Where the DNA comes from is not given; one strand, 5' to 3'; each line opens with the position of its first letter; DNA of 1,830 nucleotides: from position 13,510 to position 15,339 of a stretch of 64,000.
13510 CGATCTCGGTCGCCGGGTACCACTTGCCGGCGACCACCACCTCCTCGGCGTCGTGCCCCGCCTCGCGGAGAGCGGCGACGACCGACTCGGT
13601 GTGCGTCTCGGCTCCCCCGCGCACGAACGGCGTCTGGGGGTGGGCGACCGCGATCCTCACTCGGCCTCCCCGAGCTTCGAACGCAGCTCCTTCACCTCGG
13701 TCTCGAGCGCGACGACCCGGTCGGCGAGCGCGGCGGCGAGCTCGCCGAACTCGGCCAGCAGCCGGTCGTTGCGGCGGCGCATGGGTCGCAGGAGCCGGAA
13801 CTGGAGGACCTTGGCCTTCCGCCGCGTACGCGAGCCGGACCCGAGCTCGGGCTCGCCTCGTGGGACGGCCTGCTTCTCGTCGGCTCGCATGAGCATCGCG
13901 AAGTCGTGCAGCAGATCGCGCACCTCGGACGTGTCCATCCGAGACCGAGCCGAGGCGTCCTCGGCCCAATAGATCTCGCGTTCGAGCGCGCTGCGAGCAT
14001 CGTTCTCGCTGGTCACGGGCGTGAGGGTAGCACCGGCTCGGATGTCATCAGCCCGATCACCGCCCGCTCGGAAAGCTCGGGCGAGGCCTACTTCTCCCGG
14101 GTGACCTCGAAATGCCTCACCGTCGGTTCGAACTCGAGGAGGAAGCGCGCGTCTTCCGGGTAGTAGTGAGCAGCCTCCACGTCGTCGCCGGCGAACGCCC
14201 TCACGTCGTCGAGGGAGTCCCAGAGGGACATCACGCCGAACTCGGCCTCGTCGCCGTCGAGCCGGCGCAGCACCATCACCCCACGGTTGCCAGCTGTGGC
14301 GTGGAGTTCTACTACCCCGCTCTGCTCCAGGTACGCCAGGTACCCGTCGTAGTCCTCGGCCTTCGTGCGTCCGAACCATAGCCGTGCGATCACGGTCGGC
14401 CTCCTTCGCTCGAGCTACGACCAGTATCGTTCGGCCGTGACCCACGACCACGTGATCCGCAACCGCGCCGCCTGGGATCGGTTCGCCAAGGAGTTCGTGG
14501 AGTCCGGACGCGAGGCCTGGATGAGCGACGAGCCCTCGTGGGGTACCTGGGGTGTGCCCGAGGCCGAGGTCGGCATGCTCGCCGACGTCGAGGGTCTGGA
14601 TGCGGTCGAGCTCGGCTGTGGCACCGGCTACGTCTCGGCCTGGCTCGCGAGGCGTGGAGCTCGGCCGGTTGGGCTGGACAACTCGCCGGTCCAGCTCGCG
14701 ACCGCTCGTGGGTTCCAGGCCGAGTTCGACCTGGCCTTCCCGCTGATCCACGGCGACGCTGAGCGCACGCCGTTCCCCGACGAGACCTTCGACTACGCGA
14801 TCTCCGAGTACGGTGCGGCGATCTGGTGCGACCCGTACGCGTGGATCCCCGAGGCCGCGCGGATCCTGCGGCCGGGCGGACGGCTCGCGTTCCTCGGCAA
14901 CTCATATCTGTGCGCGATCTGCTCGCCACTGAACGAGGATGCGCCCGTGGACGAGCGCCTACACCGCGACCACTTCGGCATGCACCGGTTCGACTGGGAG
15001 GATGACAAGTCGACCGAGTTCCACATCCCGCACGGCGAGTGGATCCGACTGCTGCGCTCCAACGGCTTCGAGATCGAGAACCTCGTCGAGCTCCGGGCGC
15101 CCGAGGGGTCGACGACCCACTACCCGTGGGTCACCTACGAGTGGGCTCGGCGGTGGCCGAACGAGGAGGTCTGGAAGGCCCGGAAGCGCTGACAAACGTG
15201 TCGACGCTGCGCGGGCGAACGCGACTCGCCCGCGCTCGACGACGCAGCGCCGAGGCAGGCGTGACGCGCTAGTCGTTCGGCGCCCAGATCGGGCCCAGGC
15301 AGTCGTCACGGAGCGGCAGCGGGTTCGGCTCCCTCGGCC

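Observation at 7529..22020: ABC-transporter-dependent cell-wall glycopolymer (mannan/teichoic-acid-like) locus with a possible chain-end recognition and termination module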

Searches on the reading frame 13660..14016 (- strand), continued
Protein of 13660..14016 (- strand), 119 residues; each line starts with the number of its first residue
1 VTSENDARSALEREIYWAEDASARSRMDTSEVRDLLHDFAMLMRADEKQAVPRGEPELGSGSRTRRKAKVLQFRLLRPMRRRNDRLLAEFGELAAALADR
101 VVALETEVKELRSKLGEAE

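Call 71: find_encoding_contigs(protein=P0437, flank=10000, max_places=3)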
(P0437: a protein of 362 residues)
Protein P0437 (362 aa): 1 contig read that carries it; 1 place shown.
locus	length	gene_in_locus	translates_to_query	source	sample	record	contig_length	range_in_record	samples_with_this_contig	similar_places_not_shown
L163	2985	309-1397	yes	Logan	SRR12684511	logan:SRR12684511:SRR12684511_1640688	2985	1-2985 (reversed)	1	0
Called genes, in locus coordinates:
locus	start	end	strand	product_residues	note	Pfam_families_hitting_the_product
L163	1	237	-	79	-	?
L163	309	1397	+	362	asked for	PF13489:Methyltransf_23, PF08241:Methyltransf_11 (weak), PF08242:Methyltransf_12 (weak), PF13649:Methyltransf_25 (faint)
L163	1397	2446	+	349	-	PF00534:Glycos_transf_1, PF13692:Glyco_trans_1_4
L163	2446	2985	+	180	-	?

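Call 79: search_protein_families(library=pfam, proteins=[L163:1397-2443:+, L161:614-1162:+], max_evalue=5)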
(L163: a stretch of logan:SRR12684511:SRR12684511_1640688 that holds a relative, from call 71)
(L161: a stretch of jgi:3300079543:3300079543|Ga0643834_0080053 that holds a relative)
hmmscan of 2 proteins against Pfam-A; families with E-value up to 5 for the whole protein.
L163:1397-2443:+ (349 aa): 6 families
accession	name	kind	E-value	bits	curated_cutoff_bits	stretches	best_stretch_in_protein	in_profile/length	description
PF00534.26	Glycos_transf_1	-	1.8e-21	76.9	26.4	1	180-330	16-170/172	Glycosyl transferases group 1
PF13692.12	Glyco_trans_1_4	-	6.5e-19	69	27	1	182-315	4-139/142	Glycosyl transferases group 1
PF20706.3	GT4-conflict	-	0.0094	15.4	26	1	173-286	190-315/385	Family 4 Glycosyltransferase in conflict systems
PF13524.12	Glyco_trans_1_2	-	0.023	15.1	25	1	206-336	13-132/144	Glycosyl transferase-like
PF13439.12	Glyco_transf_4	-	0.024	15.1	28.5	1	15-157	2-156/170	Glycosyltransferase Family 4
PF13579.12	Glyco_trans_4_4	-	0.15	12.8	29.7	1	15-157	1-149/158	Glycosyl transferase 4-like domain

L161:614-1162:+ (183 aa): 4 families
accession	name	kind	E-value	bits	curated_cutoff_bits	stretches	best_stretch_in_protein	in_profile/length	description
PF13527.13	Acetyltransf_9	-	2.1e-14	54.1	25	1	13-131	4-125/127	Acetyltransferase (GNAT) domain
PF13508.13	Acetyltransf_7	-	0.0016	19.2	27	1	73-131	28-83/84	Acetyltransferase (GNAT) domain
PF00583.31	Acetyltransf_1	-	0.0041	17.8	20.7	1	27-130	13-116/116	Acetyltransferase (GNAT) family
PF08445.16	FR47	-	0.04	14.4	22.1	1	77-131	19-78/86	FR47-like protein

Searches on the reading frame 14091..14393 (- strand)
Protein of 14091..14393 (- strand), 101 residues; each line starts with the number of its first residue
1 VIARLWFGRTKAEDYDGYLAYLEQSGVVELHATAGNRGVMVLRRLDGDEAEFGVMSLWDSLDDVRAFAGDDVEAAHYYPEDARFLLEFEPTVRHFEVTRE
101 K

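Call 7: search_protein_families(library=pfam, proteins=[window:14091-14393:-], max_evalue=0.01)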
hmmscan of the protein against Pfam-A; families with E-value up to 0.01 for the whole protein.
window:14091-14393:- (101 aa): 0 families

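Call 11: search_protein_families(library=ncbifam, proteins=[window:14091-14393:-], max_evalue=0.01)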
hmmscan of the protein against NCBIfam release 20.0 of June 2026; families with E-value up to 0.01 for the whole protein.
window:14091-14393:- (101 aa): 0 families

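Call 78: search_solved_structures(query=window:14091-14393:-, max_evalue=5)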
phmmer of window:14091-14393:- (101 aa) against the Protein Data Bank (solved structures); distinct sequences matched with E-value up to 5: 25.
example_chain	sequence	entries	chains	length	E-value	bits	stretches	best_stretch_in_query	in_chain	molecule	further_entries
9flp_A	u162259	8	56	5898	0.0029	21.2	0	24-66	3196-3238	The grappling hook protein A in the bacterium Aureispira sp. CCB-QB1 | The grappling hook protein A (GhpA) in the bacterium Aureispira sp. CCB-QB1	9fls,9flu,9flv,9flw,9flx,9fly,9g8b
6rcq_B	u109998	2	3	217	0.1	16.3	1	32-93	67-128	R5.011 light chain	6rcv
8gx9_M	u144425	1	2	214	0.22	15.2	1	32-93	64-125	light chain of P2B-1G5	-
7wjy_C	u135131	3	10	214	0.42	14.3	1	32-95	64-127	6m6 light chain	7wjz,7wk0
7ey0_B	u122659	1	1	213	0.44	14.2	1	25-93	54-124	BD-744L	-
7f3q_L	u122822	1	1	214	0.45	14.2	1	32-94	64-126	Light chain of A34-2 Fab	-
8y96_A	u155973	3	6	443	0.46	14.2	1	11-77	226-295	DegT/DnrJ/EryC1/StrS family aminotransferase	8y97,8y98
8f91_A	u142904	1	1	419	0.75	13.5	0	51-93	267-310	OxyB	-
5xaj_C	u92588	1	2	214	0.91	13.2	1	32-91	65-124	Fab E1 light chain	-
6fsh_A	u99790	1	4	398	0.93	13.2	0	36-93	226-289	OxyB protein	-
1adq_L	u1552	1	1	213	0.95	13.2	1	32-93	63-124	IGM-LAMBDA RF-AN FAB (LIGHT CHAIN)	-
8ek6_L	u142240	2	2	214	1.1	13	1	32-94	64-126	UCA Fab light chain | I-2 Fab light chain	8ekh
7qny_B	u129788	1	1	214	1.3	12.8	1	32-93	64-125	COVOX-58 light chain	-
7s5p_L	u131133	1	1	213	1.3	12.8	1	32-93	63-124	CS23 Light chain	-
4hk0_B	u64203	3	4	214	1.3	12.7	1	32-93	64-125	UCA light chain | I2 light chain | Lineage 860 UCA Fab light chain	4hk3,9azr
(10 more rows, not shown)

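Call 79: search_protein_families(library=pfam, proteins=[window:14091-14393:-], max_evalue=5)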
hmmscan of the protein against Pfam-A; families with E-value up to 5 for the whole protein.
window:14091-14393:- (101 aa): 1 family
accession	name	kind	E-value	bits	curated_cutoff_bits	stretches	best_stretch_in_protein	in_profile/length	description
PF03992.22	ABM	-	0.051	14.2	23.1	1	12-68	12-67/78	Antibiotic biosynthesis monooxygenase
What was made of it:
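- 14088..14393 (-): G: 101-aa ORF, possibly ABM-like; accessory, found only in the closest relatives, paired with H. ABM E=0.05, below cut-off (call 79).
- Checked: The 'ABM' ORF, 14088-14393(-), has only a sub-threshold ABM hit (E=0.05, 14 bits; call 79).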

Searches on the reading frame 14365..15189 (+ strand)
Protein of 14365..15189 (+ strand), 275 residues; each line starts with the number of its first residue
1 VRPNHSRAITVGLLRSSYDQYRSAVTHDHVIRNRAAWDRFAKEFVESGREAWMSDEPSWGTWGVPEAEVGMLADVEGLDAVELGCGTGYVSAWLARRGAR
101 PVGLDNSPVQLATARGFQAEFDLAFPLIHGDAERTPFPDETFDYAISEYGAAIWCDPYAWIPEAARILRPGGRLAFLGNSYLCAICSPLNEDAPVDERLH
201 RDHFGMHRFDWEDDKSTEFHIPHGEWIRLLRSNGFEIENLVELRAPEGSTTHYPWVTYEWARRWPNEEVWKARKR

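Call 7: search_protein_families(library=pfam, proteins=[window:14365-15189:+], max_evalue=0.01)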
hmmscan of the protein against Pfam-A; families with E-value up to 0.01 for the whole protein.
window:14365-15189:+ (275 aa): 7 families
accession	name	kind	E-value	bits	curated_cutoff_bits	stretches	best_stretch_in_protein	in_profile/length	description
PF08241.18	Methyltransf_11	-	1.3e-20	74.3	21.2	1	82-176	2-95/95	Methyltransferase domain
PF13649.12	Methyltransf_25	-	6.1e-18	65.8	27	1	81-172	2-97/97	Methyltransferase domain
PF13847.12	Methyltransf_31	-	2.2e-10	40.8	27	1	77-175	4-108/145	Methyltransferase domain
PF08242.18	Methyltransf_12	-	2.5e-08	35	30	1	81-174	1-98/98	Methyltransferase domain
PF13489.12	Methyltransf_23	-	1.8e-07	31.5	27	1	79-237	25-161/164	Methyltransferase domain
PF01209.24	Ubie_methyltran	-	1.3e-06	28.4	20.1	1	73-180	44-155/233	ubiE/COQ5 methyltransferase family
PF05175.20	MTS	-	0.0025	17.9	23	0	80-180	35-142/170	Methyltransferase small domain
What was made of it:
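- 14365..15192 (+): H: class I SAM methyltransferase (Methyltransf_11); accessory, probably not the terminator. Pfam (call 7).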

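Call 11: search_protein_families(library=ncbifam, proteins=[window:14365-15189:+], max_evalue=0.01)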
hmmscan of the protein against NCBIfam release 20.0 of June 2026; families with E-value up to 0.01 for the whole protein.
window:14365-15189:+ (275 aa): 28 families (the best 25 are shown)
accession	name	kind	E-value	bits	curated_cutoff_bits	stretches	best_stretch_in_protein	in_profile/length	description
NF045667.1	MTase_DVU1556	equivalog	1.1e-15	57.6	155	1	81-175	27-118/213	DVU_1556 family methyltransferase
NF007610.0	PRK10258.1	equivalog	1.8e-11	43.8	342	1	78-204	44-165/251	malonyl-ACP O-methyltransferase BioC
NF045825.1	FAmtase_mtf2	equivalog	2.7e-11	43.2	400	1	72-176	54-158/248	fatty-acid O-methyltransferase Mtf2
NF041537.1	ArsM_AhpD_UU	exception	3e-11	42.7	510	1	76-176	76-180/345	arsenite methyltransferase/AhpD domain selenoprotein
NF047649.1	MTase_UXPK_star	exception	5.5e-11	42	460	1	80-176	81-181/283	methyltransferase/UXPK-star double selenoprotein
TIGR02072.1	BioC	equivalog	1.2e-10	41.6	184.95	1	79-176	37-132/244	malonyl-ACP O-methyltransferase BioC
NF045823.1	PthPhpthDimycoMt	equivalog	1.5e-10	40.7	300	1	72-176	62-166/256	phthiotriol/phenolphthiotriol dimycocerosates methyltransferase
TIGR01934.1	MenG_MenH_UbiE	subfamily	2.1e-10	40.3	158.35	1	71-177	34-142/223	ubiquinone/menaquinone biosynthesis methyltransferase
NF001241.0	PRK00216.1-2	equivalog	4.8e-10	39.5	327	1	75-176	50-147/231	demethylmenaquinone methyltransferase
NF001244.0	PRK00216.1-5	equivalog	1.4e-09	37.6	216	1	76-177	48-154/236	bifunctional demethylmenaquinone methyltransferase/2-methoxy-6-polyprenyl-1,4-benzoquinol methylase UbiE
TIGR02752.1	MenG_heptapren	equivalog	1.6e-08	34.4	419.85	1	76-180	45-153/231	demethylmenaquinone methyltransferase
NF043040.1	corrin_prot_MT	hypoth_equivalog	2.4e-08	33.7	180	1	76-174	41-145/216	corrinoid protein-associated methyltransferase CpaM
NF001243.0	PRK00216.1-4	equivalog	4.1e-08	32.8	235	1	76-180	47-155/237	demethylmenaquinone methyltransferase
NF041536.1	ArsM_DUF2284_UU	exception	7.8e-06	24.5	575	1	76-175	76-179/459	arsenite methyltransferase/DUF2284 domain selenoprotein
NF008823.0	PRK11873.1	subfamily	8.4e-06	25.4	263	1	79-175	80-180/272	arsenite methyltransferase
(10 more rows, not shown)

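Call 14: search_solved_structures(query=window:14365-15189:+, max_evalue=0.01)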
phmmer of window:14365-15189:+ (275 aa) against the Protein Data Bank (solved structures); distinct sequences matched with E-value up to 0.01: 41.
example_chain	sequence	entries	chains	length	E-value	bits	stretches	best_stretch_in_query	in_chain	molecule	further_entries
6f5z_A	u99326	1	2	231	1.2e-11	47.9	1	47-181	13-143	24-sterol C-methyltransferase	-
3bkw_A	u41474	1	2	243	1.3e-09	41.2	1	69-258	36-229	S-adenosylmethionine dependent methyltransferase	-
1vl5_A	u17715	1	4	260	4.7e-08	36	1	71-239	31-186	unknown conserved protein BH2331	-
6uak_A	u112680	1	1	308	5.5e-08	35.8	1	80-181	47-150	SAM dependent methyltransferase LahSB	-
3l8d_A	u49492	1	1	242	7.1e-08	35.5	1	36-173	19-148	Methyltransferase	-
8zc8_A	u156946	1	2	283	2e-07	34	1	77-177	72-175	MitM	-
21zq_A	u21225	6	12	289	2.1e-07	33.9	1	77-177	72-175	MitM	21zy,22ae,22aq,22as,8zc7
9w6x_A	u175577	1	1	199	4.1e-07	33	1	76-181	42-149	YtkW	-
5gm1_A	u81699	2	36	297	7.9e-07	32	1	77-178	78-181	O-methylransferase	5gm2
2yqz_A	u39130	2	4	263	1.2e-06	31.5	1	81-174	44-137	Hypothetical protein TTHA0223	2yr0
4pne_A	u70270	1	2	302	1.8e-06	30.8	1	77-175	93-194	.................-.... protein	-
7qcb_A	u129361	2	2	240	4.6e-06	29.5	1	81-175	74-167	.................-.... 27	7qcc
1ve3_A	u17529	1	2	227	5.9e-06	29.2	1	81-175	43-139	hypothetical protein PH0226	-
2zul_A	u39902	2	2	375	6.4e-06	29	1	75-182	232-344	Probable ribosomal RNA small subunit methyltransferase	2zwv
3dmf_A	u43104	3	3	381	6.7e-06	29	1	75-182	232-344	Probable ribosomal RNA small subunit methyltransferase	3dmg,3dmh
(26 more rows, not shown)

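Call 55: find_related_loci(query=window:14365-15189:+, collection=metagenome_contigs, flank=10000)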
Query window:14365-15189:+ (275 aa) in metagenome_contigs; peptide patterns used: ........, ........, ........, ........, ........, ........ (x = any residue, [..] = any of these).
551 stretches matched a pattern; 493 encode a relative of the query (tblastn E <= 1e-3); the best 80 are kept; 80 distinct loci.
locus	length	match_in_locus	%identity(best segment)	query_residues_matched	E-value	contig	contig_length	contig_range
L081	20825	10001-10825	100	1-275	0e+0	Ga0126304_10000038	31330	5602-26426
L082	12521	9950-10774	92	1-275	6e-173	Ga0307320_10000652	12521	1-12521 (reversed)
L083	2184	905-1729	89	1-275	0e+0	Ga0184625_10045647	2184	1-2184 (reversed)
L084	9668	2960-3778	78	2-270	7e-146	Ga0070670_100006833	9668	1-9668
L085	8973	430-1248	78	2-270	8e-146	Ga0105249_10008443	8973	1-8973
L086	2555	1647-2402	84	24-275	5e-153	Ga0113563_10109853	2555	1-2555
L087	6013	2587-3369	81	16-275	9e-145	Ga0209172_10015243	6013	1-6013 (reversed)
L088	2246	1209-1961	83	24-274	2e-151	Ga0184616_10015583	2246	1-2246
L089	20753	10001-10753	83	25-275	9e-142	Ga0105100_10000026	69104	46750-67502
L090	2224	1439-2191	81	24-274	2e-148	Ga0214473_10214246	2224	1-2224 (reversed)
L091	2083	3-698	82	44-275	5e-139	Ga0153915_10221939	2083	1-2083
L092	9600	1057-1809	72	24-275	3e-122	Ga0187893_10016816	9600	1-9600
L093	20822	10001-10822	67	1-275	2e-120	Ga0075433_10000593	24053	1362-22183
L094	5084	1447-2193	70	25-274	1e-118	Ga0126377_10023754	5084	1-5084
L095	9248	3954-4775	68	1-275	7e-118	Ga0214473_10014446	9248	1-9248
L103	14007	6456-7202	67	28-275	6e-108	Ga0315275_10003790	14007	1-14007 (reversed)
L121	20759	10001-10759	63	23-275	1e-105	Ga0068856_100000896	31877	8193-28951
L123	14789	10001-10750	64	26-274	1e-105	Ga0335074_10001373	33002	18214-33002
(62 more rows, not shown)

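Call 58: search_protein_families(library=pfam, proteins=[L093:5725-9426:-, L093:10839-11897:-, L093:12346-13269:+, L121:9131-9754:-, L121:10820-14398:+, L121:14432-15625:+, L123:8206-9261:+, L123:11981-13126:-, L103:5843-6382:+, L103:7692-8837:+], max_evalue=0.0001)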
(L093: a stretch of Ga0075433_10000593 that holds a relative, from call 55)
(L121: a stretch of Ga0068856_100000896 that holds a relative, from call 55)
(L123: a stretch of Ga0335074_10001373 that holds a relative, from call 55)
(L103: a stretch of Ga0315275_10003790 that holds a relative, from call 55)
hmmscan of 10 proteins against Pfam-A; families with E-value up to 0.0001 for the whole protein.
L093:5725-9426:- (1234 aa): 5 families
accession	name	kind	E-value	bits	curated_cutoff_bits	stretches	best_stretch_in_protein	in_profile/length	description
PF07733.18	DNA_pol3_alpha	-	1.4e-74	251.4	23.9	1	439-694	2-260/260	Bacterial DNA polymerase III alpha NTPase domain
PF17657.6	DNA_pol3_finger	-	3.2e-46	157.1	22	1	697-859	1-165/166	Bacterial DNA polymerase III alpha subunit finger domain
PF02811.25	PHP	-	2e-23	83.9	26.4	1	150-318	1-161/164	PHP domain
PF14579.12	HHH_6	-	9.3e-20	71.1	25.6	1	932-1016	1-85/90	Helix-hairpin-helix motif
PF01336.31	tRNA_anti-codon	-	8.1e-10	39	27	1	1125-1192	11-74/75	OB-fold nucleic acid binding domain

L093:10839-11897:- (353 aa): 1 family
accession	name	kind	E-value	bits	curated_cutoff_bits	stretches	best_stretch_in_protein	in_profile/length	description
PF00753.33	Lactamase_B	-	1.6e-10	41.7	22.7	1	151-330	3-175/196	Metallo-beta-lactamase superfamily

L093:12346-13269:+ (308 aa): 2 families
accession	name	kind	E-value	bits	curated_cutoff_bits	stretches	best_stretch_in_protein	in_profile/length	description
PF07837.17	FTCD_N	-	7.2e-64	215.2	27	1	11-185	1-176/176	Formiminotransferase domain, N-terminal subdomain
PF02971.19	FTCD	-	1e-17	64.8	24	1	188-280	2-101/145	Formiminotransferase domain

L121:9131-9754:- (208 aa): 2 families
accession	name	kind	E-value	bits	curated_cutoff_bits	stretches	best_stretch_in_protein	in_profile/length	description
PF13580.11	SIS_2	-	8.7e-23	81.3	27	1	42-158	22-138/138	SIS domain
PF01380.27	SIS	-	9.2e-06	25.9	25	1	116-180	46-110/131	SIS domain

L121:10820-14398:+ (1193 aa): 7 families
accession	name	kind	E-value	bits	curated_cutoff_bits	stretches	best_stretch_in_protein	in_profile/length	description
PF00270.35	DEAD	-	1.5e-25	90.3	26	1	644-806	1-165/167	DEAD/DEAH box helicase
PF03461.20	TRCF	-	7.3e-24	84.4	25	1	1044-1125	1-82/95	TRCF domain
PF17757.6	UvrB_inter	-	1.4e-22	80.1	22.9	1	164-240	4-81/91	UvrB interaction domain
PF02559.22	CarD_TRCF_RID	-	5.5e-19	68.4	23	1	515-577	1-57/57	CarD-like/TRCF RID domain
PF00271.37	Helicase_C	-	1.3e-17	64.5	23.5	1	846-948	8-109/110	Helicase conserved C-terminal domain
PF04851.21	ResIII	-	1.2e-06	29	22.5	1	645-800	6-162/164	Type III restriction enzyme, res subunit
PF22590.2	Cas3-like_C_2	-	2e-05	25.3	27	1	852-949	3-105/106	CRISPR-associated nuclease/helicase Cas3, C-terminal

L121:14432-15625:+ (398 aa): 2 families
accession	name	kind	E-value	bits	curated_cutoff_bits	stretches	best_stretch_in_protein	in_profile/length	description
PF13145.12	Rotamase_2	-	4.1e-07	31.3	27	1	195-313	2-121/121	PPIC-type PPIASE domain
PF13624.11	SurA_N_3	-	4.2e-06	27.1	27.2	1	60-182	34-159/162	SurA-like N-terminal domain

L123:8206-9261:+ (352 aa): 3 families
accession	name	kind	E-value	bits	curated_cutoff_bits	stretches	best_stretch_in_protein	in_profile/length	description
PF07730.19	HisKA_3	-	3.3e-14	53.6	24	1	147-209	1-67/68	Histidine kinase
PF02518.31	HATPase_c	-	1.4e-13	51.7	26.4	1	254-342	4-109/111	Histidine kinase-, DNA gyrase B-, and HSP90-like ATPase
PF13581.12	HATPase_c_2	-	3e-05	24.5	27.4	1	256-309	32-101/127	Histidine kinase-like ATPase domain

L123:11981-13126:- (382 aa): 2 families
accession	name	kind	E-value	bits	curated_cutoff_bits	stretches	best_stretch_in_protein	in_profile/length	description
PF02016.21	Peptidase_S66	-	8.3e-26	90.9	25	1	50-165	1-121/121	LD-carboxypeptidase N-terminal domain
PF17676.7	Peptidase_S66C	-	6.7e-16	59.4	23.7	1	239-370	1-120/120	LD-carboxypeptidase C-terminal domain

L103:5843-6382:+ (180 aa): 1 family
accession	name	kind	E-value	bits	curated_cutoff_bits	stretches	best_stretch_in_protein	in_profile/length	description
PF00334.24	NDK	-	2e-52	177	27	1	46-176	1-131/135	Nucleoside diphosphate kinase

L103:7692-8837:+ (382 aa): 8 families
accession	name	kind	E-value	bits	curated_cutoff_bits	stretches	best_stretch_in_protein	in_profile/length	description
PF06723.19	MreB_Mbl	-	2.4e-152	506.9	27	1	44-366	2-325/327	MreB/Mbl protein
PF00022.25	Actin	-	2.8e-15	56.3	27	1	69-232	31-190/410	Actin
PF00012.26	HSP70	-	2.1e-13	49.9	20.6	1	136-243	135-248/599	Hsp70 protein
PF14450.12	FtsA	-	2.1e-12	48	31.8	1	190-352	2-124/127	Cell division protein FtsA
PF25216.1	Volactin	-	7.2e-08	32.7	35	1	74-352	51-313/321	Volactin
PF11104.14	PilM_2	-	9.5e-07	28.5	27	0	318-347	278-307/340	Type IV pilus assembly protein PilM;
PF21522.3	MreB-like_C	-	3.3e-06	28.1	27.8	0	190-327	1-116/123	Archaeal actin homologue MreB-like, C-terminal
PF25229.1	Salactin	-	4.8e-05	23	27.1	1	152-355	115-326/335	Salactin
